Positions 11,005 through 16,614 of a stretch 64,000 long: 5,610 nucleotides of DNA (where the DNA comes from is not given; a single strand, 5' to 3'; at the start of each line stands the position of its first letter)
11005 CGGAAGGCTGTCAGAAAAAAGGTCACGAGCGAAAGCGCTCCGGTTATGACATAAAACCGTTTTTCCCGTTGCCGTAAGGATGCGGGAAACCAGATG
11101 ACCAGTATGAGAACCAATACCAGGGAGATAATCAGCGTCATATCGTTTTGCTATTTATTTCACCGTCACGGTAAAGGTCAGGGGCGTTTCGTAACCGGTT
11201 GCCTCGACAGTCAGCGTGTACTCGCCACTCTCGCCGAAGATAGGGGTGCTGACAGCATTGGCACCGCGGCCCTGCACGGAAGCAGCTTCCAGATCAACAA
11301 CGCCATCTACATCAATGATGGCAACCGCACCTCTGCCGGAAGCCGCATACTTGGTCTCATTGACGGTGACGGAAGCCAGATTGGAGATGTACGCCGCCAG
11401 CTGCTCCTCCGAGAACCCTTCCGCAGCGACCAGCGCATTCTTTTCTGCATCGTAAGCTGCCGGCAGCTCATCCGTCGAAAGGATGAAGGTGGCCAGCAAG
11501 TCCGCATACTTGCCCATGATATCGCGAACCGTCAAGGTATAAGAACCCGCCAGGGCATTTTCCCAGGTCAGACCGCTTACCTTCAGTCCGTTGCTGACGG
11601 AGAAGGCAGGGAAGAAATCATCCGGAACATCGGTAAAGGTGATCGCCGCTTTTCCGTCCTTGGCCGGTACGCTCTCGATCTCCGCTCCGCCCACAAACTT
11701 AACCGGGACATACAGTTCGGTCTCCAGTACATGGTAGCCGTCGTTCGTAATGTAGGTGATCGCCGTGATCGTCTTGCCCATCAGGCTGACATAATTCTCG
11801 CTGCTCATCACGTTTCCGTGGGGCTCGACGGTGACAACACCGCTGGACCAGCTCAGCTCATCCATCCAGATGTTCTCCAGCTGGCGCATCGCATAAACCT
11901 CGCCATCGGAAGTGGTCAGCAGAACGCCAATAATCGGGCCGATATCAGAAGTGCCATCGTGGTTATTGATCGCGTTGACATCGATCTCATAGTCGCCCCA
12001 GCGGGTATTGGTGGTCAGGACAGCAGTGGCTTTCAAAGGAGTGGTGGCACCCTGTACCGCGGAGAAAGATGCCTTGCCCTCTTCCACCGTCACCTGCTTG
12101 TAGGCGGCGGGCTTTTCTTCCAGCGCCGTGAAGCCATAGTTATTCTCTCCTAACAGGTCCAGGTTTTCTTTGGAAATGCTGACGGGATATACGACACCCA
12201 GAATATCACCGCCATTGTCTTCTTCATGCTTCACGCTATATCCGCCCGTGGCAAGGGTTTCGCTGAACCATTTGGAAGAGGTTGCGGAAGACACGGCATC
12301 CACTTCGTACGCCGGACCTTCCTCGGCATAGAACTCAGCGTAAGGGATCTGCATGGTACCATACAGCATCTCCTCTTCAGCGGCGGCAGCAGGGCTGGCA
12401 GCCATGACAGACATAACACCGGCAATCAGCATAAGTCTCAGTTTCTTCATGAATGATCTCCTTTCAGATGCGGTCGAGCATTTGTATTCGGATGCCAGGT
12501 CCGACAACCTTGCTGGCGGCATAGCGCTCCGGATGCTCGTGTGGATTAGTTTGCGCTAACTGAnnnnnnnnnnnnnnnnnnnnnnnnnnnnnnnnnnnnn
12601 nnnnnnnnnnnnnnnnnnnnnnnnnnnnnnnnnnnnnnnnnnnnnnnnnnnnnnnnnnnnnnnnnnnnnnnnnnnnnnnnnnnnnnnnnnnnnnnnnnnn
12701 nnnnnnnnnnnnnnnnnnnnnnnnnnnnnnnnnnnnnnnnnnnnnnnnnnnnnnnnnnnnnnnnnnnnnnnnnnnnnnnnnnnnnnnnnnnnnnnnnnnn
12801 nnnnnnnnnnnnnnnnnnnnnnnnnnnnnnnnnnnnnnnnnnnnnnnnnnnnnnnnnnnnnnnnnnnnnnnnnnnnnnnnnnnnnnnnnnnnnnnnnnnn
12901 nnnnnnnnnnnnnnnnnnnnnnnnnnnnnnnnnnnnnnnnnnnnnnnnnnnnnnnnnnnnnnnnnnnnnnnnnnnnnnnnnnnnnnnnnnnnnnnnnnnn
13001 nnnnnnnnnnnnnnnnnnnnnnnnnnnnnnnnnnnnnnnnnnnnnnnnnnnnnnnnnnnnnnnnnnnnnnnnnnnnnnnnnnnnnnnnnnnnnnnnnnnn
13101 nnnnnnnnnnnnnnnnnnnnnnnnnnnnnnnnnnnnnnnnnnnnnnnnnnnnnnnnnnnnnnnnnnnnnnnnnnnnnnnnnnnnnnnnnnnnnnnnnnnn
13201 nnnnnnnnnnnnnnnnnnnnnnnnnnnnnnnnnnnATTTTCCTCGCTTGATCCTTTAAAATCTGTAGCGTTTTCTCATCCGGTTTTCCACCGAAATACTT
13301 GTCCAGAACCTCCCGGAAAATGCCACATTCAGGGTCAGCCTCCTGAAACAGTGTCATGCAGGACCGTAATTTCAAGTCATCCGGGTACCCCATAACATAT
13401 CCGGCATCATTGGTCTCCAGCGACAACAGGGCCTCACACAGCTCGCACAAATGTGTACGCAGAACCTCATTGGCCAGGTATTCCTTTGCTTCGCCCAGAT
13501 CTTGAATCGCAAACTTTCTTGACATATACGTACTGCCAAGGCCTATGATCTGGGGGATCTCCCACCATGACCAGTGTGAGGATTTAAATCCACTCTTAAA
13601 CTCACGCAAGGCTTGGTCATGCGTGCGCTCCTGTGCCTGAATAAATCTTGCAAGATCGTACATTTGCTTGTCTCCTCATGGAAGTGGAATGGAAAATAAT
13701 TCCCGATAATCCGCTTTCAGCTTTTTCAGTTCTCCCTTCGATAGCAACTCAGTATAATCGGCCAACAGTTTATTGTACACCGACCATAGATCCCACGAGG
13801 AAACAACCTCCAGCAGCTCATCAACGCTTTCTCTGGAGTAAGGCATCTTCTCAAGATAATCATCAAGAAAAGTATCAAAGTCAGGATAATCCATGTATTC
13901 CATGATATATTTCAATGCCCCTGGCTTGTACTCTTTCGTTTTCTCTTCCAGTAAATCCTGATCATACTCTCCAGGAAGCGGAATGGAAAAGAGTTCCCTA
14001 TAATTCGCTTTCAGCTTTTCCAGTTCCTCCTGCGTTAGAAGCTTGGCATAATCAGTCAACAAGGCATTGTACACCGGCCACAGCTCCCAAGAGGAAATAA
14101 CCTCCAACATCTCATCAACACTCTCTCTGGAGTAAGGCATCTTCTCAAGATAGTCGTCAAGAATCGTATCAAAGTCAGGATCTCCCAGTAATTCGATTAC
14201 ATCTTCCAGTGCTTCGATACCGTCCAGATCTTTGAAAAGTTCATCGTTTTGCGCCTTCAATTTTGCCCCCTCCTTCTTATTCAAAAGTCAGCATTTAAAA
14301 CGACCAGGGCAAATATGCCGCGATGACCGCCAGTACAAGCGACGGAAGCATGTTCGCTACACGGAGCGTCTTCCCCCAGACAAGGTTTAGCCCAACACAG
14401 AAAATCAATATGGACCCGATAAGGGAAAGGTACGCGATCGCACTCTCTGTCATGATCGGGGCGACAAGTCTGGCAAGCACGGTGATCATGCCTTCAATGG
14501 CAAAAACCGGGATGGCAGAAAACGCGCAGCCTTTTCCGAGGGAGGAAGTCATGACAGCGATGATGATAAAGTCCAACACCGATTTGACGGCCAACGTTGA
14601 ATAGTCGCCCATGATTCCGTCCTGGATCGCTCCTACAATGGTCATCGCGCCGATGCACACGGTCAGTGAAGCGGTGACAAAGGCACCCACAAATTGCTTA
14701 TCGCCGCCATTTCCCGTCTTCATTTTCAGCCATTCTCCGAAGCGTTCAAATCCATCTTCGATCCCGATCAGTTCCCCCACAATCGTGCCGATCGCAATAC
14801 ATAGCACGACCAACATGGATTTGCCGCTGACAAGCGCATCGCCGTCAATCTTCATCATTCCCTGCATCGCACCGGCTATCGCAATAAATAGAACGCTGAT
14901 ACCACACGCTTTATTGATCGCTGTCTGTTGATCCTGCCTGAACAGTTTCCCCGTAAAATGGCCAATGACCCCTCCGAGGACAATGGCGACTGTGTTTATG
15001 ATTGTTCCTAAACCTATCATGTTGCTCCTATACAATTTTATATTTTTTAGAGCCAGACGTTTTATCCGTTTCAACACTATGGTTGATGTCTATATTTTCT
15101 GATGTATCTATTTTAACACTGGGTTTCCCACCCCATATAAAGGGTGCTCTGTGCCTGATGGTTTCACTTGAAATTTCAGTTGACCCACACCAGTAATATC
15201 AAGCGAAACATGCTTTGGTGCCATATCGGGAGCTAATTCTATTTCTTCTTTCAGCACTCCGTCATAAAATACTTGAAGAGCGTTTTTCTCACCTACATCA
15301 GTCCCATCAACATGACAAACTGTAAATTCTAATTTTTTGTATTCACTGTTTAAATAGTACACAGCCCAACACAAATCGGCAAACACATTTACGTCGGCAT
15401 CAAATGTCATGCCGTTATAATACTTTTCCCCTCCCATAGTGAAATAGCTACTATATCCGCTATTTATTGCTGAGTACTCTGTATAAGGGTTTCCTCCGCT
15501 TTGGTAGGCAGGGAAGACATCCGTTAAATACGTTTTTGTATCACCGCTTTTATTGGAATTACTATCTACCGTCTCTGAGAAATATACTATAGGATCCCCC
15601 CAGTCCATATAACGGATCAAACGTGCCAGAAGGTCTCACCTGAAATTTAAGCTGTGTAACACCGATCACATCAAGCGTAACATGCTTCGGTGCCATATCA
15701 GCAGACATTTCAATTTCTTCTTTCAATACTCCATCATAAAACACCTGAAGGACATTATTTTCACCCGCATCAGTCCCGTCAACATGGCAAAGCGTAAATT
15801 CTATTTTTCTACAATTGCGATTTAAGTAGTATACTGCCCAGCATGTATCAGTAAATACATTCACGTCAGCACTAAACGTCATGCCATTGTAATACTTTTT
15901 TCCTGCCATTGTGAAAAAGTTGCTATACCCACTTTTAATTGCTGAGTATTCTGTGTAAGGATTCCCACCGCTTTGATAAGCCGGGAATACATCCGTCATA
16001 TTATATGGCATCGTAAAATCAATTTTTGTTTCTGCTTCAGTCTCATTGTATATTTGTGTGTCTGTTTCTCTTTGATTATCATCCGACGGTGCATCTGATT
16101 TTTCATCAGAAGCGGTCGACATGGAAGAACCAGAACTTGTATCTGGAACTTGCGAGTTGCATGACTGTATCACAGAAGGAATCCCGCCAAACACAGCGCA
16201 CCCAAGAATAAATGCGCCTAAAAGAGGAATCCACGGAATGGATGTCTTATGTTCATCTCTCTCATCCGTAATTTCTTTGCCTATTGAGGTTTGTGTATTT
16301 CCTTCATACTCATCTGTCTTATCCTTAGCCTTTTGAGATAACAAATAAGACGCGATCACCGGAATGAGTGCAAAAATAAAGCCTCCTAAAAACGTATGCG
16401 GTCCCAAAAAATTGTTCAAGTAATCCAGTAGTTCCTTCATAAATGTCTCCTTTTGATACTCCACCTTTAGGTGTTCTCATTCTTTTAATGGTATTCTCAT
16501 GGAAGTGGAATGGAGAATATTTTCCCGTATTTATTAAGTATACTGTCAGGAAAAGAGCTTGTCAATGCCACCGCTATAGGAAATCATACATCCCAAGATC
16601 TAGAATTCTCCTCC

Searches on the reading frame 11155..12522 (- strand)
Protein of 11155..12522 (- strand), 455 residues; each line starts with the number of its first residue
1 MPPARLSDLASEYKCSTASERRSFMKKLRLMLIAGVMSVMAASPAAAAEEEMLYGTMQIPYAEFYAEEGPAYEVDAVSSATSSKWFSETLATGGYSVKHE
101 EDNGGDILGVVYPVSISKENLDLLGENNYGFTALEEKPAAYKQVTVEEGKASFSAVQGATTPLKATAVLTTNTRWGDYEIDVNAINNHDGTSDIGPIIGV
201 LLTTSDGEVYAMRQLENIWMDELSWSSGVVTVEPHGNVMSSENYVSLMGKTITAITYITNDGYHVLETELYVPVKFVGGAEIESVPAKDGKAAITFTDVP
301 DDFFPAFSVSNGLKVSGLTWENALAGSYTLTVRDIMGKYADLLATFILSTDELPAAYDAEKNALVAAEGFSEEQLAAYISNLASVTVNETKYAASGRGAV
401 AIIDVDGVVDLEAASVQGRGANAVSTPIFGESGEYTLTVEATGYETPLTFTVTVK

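Call 61: search_protein_families(library=pfam, proteins=[window:11155-12522:-], max_evalue=0.001)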
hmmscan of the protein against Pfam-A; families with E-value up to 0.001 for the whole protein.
window:11155-12522:- (455 aa): 1 family
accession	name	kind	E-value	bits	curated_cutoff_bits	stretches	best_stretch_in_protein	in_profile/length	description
PF07550.17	Shr-like_HID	-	7.5e-05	23.6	22.3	1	375-452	21-81/82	Heme-binding protein Shr-like, Hb-interacting domain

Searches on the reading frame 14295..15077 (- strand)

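Call 61: search_protein_families(library=pfam, proteins=[window:14295-15077:-], max_evalue=0.001)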
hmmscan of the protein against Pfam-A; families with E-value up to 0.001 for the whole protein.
window:14295-15077:- (260 aa): 1 family
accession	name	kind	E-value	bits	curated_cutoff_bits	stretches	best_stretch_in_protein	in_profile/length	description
PF04474.17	DUF554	-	3.8e-67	226.4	25.1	1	23-253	1-218/220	Protein of unknown function (DUF554)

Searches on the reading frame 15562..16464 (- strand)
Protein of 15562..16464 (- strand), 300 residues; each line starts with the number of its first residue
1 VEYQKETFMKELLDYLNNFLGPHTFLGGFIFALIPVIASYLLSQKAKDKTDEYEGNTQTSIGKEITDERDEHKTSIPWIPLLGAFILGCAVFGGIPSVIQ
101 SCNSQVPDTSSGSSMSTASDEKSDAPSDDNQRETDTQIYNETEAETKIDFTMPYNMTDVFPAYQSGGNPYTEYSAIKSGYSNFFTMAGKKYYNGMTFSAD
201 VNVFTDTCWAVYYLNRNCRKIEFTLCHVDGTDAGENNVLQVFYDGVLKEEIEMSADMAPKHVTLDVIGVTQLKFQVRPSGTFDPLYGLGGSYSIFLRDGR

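Call 61: search_protein_families(library=pfam, proteins=[window:15562-16464:-], max_evalue=0.001)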
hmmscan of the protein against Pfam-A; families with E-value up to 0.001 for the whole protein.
window:15562-16464:- (300 aa): 1 family
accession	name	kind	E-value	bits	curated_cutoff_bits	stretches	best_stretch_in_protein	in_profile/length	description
PF08305.17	NPCBM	-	1.6e-05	25.4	23.9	1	179-280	26-121/137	NPCBM/NEW2 domain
